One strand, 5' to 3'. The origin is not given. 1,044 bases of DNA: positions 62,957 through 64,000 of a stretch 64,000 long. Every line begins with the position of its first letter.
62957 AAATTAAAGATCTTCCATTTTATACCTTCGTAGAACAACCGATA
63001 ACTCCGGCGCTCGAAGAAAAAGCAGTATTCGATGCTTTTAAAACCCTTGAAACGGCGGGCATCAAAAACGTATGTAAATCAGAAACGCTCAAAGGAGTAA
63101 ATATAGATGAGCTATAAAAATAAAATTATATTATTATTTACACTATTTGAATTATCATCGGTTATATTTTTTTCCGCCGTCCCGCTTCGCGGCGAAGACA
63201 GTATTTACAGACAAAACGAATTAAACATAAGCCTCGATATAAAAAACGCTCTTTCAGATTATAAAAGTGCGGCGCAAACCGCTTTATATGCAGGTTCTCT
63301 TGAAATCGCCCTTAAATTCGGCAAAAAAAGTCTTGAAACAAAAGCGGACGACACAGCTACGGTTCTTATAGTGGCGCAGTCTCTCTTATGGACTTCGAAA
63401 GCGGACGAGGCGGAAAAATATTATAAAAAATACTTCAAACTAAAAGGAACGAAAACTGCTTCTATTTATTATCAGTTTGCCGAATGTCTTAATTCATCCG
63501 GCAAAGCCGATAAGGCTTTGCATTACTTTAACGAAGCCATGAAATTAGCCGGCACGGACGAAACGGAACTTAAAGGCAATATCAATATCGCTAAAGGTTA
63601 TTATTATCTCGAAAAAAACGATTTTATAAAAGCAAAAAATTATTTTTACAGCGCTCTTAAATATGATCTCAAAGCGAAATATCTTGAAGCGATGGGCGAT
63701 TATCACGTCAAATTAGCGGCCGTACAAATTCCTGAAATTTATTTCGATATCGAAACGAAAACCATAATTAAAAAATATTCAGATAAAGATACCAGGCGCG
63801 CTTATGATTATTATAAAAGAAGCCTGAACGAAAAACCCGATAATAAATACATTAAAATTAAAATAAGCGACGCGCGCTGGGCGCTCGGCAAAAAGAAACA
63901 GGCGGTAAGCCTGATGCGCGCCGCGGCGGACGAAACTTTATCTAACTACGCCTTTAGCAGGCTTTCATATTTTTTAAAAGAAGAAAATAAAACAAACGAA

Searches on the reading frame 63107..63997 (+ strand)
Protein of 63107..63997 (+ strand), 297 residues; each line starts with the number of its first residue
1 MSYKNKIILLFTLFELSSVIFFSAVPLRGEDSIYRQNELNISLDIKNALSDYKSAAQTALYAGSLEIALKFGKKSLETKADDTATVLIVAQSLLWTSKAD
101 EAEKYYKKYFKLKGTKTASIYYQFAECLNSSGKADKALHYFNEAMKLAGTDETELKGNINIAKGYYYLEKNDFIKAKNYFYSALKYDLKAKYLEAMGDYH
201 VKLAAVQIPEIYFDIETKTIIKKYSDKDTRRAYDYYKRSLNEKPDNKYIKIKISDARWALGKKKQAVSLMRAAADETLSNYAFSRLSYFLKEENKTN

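Call 36: search_protein_families(library=pfam, proteins=[window:63107-63997:+], max_evalue=0.001)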
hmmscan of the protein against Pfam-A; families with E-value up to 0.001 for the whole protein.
window:63107-63997:+ (297 aa): 6 families
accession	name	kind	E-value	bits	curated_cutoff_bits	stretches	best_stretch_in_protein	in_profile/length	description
PF13424.12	TPR_12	-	1.6e-11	44.7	30.1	2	117-185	2-73/77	Tetratricopeptide repeat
PF14559.12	TPR_19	-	1.3e-07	32.3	25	0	226-276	4-54/68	Tetratricopeptide repeat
PF13181.12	TPR_8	-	7.6e-07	29.3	25.7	0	118-148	1-31/34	Tetratricopeptide repeat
PF25058.1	ARM_TT21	-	9.1e-05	22.9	27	1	78-176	21-113/155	Tetratricopeptide repeat protein 21 ARM repeat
PF13428.12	TPR_14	-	0.00025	21.8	23.5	0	120-151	3-34/44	Tetratricopeptide repeat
PF12895.13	ANAPC3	-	0.00056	20.6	27.2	0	66-143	6-81/82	Anaphase-promoting complex, cyclosome, subunit 3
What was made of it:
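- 63107..64000 (+): 5' part of a TPR protein with an N-terminal hydrophobic or signal segment (PelB-like); runs off the window. Pfam TPR_12 and TPR_19 (call 36).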
